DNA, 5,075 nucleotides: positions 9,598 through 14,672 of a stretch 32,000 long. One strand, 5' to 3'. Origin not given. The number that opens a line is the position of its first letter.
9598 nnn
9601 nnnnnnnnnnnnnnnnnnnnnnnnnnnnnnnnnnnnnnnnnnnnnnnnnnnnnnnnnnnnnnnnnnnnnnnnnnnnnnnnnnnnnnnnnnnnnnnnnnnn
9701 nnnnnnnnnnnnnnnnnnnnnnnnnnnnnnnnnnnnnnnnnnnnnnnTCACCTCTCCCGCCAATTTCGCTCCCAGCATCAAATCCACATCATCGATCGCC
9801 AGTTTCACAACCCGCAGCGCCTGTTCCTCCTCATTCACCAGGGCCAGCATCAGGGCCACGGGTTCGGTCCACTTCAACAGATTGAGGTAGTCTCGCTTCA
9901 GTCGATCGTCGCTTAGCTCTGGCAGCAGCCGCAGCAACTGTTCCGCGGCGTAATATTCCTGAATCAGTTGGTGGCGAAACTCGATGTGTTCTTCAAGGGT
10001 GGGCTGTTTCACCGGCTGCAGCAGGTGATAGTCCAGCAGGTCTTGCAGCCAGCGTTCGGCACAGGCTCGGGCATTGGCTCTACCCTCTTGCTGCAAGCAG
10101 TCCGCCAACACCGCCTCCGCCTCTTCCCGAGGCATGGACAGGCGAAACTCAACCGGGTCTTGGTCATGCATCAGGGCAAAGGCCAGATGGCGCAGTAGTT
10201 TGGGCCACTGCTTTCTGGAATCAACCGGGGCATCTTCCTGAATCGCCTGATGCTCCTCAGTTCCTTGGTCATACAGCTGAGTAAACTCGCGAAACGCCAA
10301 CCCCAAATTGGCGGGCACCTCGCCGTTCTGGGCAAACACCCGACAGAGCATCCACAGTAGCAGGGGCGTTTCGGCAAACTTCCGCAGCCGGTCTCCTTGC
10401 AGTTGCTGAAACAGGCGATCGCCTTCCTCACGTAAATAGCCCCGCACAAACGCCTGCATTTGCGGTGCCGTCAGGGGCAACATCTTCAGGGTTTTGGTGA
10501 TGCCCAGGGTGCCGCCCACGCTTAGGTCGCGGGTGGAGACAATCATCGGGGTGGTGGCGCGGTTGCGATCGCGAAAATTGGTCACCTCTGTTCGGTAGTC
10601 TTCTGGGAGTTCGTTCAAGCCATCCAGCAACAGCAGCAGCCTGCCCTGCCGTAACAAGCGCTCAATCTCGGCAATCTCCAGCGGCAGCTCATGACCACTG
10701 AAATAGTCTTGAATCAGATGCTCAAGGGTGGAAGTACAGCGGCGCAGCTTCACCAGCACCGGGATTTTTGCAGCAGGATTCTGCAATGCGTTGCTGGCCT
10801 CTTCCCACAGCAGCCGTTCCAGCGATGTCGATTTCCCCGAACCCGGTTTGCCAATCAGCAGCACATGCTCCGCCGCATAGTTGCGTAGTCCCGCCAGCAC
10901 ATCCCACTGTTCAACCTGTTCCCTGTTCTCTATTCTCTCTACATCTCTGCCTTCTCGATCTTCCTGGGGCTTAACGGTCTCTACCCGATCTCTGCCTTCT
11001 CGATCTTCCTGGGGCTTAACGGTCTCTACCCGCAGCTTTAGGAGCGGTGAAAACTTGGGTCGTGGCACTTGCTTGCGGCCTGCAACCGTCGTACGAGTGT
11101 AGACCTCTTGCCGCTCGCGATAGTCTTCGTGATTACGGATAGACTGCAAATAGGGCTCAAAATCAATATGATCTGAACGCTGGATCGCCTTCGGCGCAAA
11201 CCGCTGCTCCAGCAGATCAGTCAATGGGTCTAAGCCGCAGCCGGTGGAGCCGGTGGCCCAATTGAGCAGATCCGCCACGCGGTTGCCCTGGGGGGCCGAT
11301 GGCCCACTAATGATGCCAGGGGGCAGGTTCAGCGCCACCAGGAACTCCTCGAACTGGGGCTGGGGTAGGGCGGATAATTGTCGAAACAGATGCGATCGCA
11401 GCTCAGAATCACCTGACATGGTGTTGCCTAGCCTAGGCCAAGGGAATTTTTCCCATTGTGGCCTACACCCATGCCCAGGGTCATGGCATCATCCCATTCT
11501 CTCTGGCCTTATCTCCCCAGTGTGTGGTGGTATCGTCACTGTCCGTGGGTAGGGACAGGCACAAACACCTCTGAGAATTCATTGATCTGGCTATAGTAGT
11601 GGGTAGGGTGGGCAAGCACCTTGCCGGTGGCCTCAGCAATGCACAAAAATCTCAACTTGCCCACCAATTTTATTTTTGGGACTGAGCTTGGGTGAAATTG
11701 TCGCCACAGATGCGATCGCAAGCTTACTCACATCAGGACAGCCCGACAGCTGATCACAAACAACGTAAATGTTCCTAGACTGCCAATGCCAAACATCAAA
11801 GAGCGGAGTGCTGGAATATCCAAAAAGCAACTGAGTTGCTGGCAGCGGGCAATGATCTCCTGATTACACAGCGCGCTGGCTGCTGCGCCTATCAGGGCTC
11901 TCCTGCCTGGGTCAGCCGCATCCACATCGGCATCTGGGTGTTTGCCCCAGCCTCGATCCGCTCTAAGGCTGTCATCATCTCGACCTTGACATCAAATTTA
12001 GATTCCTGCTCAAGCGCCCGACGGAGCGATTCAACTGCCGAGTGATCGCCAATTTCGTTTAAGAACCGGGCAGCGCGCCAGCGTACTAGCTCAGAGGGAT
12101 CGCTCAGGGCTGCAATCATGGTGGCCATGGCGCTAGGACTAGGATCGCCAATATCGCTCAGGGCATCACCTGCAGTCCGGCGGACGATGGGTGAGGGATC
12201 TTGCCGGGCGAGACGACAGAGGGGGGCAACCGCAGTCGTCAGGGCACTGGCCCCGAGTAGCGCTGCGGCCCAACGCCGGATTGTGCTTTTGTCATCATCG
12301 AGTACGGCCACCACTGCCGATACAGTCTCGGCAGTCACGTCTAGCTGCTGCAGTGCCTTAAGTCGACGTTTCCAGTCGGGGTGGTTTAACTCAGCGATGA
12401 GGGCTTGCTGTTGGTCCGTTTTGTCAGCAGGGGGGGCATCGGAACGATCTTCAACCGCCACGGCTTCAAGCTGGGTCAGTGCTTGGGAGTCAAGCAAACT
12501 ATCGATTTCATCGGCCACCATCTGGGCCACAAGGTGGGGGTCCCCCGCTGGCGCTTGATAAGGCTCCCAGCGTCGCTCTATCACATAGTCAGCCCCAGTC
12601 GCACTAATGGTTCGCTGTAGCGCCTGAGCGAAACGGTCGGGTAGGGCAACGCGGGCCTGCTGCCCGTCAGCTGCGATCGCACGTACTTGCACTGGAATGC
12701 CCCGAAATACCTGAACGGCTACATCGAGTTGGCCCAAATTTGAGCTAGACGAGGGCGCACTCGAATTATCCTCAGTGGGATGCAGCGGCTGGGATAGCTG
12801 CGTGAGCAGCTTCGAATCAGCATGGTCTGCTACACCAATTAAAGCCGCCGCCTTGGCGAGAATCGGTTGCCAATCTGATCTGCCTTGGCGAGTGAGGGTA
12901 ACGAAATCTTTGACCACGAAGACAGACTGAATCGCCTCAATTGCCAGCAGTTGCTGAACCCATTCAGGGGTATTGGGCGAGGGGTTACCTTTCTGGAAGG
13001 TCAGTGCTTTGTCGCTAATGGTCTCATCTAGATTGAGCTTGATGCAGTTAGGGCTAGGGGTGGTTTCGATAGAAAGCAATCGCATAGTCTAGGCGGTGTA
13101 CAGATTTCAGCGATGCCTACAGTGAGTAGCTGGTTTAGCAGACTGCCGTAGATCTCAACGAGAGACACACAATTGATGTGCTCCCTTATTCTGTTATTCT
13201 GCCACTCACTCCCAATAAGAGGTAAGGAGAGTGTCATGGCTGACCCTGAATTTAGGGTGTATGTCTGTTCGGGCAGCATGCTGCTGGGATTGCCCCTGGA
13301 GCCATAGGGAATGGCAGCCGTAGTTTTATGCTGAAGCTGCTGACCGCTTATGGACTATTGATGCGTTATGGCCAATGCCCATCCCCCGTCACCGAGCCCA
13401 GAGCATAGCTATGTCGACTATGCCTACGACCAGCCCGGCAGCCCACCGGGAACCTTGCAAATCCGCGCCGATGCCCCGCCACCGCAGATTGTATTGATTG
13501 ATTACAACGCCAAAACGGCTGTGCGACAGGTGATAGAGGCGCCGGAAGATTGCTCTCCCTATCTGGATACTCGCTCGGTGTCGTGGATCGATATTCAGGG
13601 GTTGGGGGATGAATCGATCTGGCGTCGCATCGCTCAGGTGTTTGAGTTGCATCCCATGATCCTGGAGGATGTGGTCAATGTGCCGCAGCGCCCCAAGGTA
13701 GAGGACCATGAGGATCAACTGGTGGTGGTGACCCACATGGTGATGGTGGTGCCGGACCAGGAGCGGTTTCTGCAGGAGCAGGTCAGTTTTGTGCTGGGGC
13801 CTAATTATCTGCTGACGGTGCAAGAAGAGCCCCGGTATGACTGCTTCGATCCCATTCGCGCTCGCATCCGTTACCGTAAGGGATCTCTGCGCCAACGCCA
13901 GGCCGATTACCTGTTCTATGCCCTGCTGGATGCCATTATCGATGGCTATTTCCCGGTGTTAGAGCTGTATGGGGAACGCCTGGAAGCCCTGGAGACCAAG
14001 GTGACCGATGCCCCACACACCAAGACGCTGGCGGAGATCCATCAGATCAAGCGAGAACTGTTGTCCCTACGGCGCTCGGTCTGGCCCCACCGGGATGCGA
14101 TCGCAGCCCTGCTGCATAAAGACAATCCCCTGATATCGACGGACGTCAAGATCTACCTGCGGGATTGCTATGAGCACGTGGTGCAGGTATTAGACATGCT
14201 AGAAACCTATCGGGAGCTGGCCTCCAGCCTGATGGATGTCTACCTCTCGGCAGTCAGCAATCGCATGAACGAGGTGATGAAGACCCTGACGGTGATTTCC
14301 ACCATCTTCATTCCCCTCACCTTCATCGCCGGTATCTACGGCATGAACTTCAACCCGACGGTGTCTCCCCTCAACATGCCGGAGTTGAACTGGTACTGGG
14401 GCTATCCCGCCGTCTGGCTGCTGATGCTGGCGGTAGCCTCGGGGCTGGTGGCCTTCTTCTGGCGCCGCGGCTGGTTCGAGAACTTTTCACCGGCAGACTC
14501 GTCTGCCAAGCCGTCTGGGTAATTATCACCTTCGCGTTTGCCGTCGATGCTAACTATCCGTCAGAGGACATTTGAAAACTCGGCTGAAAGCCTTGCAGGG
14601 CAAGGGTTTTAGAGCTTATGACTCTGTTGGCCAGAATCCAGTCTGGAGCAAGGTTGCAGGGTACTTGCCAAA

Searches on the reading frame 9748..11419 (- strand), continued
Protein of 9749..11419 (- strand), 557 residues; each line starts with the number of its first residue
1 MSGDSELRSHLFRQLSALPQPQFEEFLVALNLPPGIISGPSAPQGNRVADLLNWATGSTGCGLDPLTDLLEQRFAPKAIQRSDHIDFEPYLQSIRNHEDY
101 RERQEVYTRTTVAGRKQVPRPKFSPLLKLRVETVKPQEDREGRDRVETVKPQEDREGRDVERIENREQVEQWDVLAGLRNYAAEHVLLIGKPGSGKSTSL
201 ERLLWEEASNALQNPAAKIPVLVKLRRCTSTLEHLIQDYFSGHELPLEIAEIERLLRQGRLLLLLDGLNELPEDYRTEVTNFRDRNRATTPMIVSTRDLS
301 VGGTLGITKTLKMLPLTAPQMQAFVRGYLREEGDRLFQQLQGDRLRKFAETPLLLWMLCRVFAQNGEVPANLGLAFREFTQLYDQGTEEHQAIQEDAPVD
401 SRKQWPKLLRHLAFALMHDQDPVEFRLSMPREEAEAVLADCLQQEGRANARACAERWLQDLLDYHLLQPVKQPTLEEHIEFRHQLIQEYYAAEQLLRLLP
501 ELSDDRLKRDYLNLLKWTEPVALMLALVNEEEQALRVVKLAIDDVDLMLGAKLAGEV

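Call 104: search_protein_families(library=pfam, proteins=[P0119], max_evalue=0.01)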
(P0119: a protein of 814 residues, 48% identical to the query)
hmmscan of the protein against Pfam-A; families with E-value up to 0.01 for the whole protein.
P0119 (814 aa): 10 families
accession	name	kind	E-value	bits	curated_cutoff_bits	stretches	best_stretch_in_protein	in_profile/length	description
PF05729.18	NACHT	-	3e-10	40.6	26.7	1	96-240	3-166/167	NACHT domain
PF13646.12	HEAT_2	-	3.2e-09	37.4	27.7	1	576-628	19-70/88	HEAT repeats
PF00931.28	NB-ARC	-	2.3e-07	30.8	23.5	1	92-277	17-210/248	NB-ARC domain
PF01580.24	FtsK_SpoIIIE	-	0.0012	18.8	24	1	88-115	35-61/221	FtsK/SpoIIIE family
PF03130.22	HEAT_PBS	-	0.0016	19.2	20.9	0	605-625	1-21/27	PBS lyase HEAT-like repeat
PF24406.1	nSTAND_NTPase4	-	0.002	18.6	27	0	338-395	3-58/58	Novel STAND NTPase 4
PF13191.12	AAA_16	-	0.0023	18.9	32.6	1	84-193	15-121/167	AAA ATPase domain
PF00005.33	ABC_tran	-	0.0029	18.7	25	0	92-159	10-75/137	ABC transporter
PF02985.28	HEAT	-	0.0061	17.2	23.5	0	594-617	5-28/31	HEAT repeat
PF05673.19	DUF815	-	0.0092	15.6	23.8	0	88-149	48-103/249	Protein of unknown function (DUF815)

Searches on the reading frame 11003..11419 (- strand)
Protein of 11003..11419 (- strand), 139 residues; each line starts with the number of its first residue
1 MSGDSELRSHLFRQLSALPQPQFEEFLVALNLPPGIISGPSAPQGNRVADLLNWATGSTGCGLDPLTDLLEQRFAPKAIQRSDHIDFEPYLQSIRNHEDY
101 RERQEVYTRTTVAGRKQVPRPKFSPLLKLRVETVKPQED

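Call 63: search_protein_families(library=pfam, proteins=[window:11003-11419:-], max_evalue=1)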
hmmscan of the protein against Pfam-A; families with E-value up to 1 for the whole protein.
seq(139 aa): 1 family
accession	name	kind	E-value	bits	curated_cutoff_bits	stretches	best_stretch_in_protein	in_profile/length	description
PF11831.13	Myb_Cef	-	0.26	11.3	27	0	5-23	60-78/230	pre-mRNA splicing factor component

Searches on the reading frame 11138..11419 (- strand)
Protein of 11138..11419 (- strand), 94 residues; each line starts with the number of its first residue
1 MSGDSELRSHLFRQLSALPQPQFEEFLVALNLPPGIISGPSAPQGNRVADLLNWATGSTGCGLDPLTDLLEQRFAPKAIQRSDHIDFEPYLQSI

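Call 94: find_homologous_proteins(query=window:11138-11419:-, max_evalue=0.001)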
Query seq(94 aa): 1 candidates shared short words with the query, none scored E <= 0.001.

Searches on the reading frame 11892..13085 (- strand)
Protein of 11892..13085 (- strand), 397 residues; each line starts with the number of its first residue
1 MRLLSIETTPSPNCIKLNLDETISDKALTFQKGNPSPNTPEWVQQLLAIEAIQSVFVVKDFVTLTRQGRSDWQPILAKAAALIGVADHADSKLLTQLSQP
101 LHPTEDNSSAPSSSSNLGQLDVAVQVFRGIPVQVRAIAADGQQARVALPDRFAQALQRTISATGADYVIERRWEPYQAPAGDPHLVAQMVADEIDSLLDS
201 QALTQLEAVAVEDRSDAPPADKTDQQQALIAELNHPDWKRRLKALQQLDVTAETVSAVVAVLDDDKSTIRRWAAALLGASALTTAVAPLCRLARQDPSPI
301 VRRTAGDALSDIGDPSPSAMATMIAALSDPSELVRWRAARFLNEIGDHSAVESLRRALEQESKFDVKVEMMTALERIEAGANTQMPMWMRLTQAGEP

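Call 5: search_protein_families(library=pfam, proteins=[window:11892-13085:-], max_evalue=0.01)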
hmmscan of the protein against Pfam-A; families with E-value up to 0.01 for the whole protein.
window:11892-13085:- (397 aa): 6 families
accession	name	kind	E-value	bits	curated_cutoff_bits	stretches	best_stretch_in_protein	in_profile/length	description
PF13646.12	HEAT_2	-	1.4e-22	80.2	27.7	2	287-367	2-80/88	HEAT repeats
PF13769.11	Virulence_fact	-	2.4e-19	69.9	25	1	125-206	1-80/81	Virulence factor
PF08712.16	Nfu_N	-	3.6e-14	53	27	1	5-83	2-81/88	Scaffold protein Nfu/NifU N terminal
PF02985.28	HEAT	-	2.8e-10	39.9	23.5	0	288-313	4-28/31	HEAT repeat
PF03130.22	HEAT_PBS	-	2.3e-08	34.2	20.9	1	334-359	1-26/27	PBS lyase HEAT-like repeat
PF13513.12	HEAT_EZ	-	7.9e-05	23.5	27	0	314-345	24-55/55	HEAT-like repeat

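Call 6: search_protein_families(library=ncbifam, proteins=[window:11892-13085:-], max_evalue=0.01)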
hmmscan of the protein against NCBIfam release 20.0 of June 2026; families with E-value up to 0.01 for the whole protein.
window:11892-13085:- (397 aa): 4 families
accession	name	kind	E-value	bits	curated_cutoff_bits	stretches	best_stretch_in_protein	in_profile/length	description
NF045915.1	PhycobilmeDegNblB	equivalog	4.5e-08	32.9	300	1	260-380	74-191/214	phycobilisome degradation protein NblB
NF010374.0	PRK13800.1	equivalog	6.9e-06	24.6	1196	1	219-381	710-870/898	fumarate reductase/succinate dehydrogenase flavoprotein subunit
NF058502.1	phyc_lyase_CpcE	equivalog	8.2e-05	22.2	330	1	301-370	58-125/260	C-phycocyanin alpha-cysteine-84 phycocyanobilin lyase subunit CpcE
NF058515.1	phyc_lyase_CpcF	equivalog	0.0079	15.8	220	0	250-312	57-119/200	C-phycocyanin alpha-cysteine-84 phycocyanobilin lyase subunit CpcF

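Call 15: find_encoding_contigs(protein=window:11892-13085:-, flank=10000, max_places=10)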
Protein window:11892-13085:- (397 aa): no gene with exactly this product is on record in the collection.

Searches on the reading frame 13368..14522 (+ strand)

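Call 5: search_protein_families(library=pfam, proteins=[window:13368-14522:+], max_evalue=0.01)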
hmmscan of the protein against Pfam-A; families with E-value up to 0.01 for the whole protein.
window:13368-14522:+ (384 aa): 1 family
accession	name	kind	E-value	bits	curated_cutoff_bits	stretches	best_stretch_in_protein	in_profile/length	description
PF01544.23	CorA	-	1.4e-73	248.2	27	1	71-365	4-289/292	CorA-like Mg2+ transporter protein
